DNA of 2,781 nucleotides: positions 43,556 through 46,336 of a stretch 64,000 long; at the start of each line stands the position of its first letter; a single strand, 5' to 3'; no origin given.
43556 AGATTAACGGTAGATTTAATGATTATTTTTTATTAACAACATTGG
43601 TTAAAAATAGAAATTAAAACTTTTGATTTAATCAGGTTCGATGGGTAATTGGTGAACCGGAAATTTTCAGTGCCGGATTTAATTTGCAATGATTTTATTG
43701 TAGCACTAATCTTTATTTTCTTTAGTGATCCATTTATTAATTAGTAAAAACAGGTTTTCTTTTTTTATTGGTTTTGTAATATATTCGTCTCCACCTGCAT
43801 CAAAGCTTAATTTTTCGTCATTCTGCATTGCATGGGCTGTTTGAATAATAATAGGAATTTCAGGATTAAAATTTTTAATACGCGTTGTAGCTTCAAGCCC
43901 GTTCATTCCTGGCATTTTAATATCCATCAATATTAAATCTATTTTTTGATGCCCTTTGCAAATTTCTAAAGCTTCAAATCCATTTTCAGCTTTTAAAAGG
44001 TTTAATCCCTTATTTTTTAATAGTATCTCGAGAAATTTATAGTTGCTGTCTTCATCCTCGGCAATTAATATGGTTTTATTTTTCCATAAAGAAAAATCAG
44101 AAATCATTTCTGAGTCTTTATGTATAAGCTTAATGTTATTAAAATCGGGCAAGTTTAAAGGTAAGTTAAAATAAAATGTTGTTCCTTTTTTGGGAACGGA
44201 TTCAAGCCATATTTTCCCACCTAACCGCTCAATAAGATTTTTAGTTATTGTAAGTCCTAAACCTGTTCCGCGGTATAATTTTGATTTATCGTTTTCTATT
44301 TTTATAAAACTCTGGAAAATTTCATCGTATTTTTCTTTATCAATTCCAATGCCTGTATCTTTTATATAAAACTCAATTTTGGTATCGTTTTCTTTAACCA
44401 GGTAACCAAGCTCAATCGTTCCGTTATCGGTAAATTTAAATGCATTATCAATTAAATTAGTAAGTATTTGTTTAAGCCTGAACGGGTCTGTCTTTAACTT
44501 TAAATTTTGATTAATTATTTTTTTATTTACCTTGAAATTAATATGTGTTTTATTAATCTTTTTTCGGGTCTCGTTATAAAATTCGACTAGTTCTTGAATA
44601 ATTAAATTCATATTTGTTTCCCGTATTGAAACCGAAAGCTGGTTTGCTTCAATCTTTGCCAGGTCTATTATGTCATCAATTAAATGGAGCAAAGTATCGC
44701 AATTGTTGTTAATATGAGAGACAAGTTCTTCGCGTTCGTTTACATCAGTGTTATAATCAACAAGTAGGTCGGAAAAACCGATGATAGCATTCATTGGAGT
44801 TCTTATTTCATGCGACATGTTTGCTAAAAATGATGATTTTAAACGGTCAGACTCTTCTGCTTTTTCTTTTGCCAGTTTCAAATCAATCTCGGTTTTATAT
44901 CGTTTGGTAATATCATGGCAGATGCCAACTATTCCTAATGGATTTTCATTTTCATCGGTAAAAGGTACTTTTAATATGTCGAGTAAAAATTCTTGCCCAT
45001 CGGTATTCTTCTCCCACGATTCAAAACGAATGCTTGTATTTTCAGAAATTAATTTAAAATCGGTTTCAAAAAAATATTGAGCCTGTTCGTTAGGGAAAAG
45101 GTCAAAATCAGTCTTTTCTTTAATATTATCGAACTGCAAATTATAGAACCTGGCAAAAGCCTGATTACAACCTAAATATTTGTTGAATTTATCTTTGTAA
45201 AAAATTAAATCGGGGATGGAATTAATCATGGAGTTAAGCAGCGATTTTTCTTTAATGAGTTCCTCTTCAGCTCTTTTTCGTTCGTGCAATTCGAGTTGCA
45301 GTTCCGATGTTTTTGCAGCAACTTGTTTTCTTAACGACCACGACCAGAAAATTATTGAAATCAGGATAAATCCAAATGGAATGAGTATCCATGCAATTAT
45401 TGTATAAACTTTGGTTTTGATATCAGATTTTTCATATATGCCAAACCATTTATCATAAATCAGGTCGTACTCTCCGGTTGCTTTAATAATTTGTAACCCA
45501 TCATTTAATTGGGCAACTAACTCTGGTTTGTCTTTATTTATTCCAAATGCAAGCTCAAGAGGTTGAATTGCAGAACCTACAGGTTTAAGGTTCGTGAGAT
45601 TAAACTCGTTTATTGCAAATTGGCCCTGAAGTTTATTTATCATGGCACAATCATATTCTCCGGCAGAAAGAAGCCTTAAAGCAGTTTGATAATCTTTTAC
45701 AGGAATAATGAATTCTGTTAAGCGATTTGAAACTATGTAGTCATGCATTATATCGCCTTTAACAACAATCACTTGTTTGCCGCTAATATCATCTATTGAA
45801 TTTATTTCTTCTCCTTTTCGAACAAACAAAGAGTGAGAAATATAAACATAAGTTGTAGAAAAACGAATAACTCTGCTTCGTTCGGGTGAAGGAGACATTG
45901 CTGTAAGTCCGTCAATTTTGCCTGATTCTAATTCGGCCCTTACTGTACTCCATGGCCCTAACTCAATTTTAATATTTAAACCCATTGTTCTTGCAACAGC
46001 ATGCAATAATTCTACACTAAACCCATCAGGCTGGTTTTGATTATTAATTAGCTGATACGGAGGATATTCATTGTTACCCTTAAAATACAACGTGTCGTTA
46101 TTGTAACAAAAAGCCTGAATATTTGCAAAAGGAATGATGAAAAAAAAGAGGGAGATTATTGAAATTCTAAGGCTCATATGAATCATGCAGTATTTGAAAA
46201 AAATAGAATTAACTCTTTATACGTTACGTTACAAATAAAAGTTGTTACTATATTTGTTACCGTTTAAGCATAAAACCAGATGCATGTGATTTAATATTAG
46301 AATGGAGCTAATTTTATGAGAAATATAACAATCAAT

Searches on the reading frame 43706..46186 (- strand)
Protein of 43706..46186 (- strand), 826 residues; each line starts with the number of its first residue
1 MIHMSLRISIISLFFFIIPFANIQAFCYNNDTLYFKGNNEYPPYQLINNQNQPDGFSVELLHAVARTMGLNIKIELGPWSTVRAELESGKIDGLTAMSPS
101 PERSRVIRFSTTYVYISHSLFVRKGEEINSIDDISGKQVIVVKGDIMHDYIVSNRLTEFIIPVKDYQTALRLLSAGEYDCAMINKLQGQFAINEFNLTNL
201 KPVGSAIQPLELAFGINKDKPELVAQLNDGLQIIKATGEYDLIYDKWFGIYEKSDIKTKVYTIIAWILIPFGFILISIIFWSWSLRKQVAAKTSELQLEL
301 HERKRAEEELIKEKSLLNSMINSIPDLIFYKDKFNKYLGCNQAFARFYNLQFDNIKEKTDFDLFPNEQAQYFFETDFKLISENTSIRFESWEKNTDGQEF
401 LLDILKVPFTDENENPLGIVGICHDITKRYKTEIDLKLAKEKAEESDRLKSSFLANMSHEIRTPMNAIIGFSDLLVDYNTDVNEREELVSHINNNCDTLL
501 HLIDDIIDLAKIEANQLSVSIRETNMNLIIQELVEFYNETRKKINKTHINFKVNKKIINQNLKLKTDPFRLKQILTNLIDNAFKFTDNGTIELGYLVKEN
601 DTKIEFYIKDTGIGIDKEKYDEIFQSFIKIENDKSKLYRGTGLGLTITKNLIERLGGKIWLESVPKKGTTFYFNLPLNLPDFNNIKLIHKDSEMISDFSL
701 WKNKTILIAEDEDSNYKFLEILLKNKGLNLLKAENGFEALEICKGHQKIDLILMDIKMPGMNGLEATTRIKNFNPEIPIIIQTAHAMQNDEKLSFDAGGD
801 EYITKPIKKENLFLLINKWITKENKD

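Call 17: search_protein_families(library=pfam, proteins=[window:43706-46186:-], max_evalue=0.001)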
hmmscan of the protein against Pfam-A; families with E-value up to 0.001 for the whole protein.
window:43706-46186:- (826 aa): 7 families
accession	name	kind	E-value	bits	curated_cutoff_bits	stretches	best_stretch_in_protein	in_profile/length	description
PF00497.25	SBP_bac_3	-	2e-32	112.1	26.4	1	38-249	6-131/132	Bacterial extracellular solute-binding proteins, family 3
PF02518.31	HATPase_c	-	7.9e-27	94.3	26.4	1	567-678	2-110/111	Histidine kinase-, DNA gyrase B-, and HSP90-like ATPase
PF00072.30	Response_reg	-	8e-27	94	30.2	1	706-815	1-109/111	Response regulator receiver domain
PF00512.31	HisKA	-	1e-17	64.4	26.9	1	450-514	2-65/66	His Kinase A (phospho-acceptor) domain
PF08448.16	PAS_4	-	1.9e-11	44.6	23.1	1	322-430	2-109/110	PAS fold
PF00989.32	PAS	-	1.2e-09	38.6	22.6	1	317-426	3-113/113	PAS fold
PF13426.13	PAS_9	-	3e-09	37.5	27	1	336-428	12-103/103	PAS domain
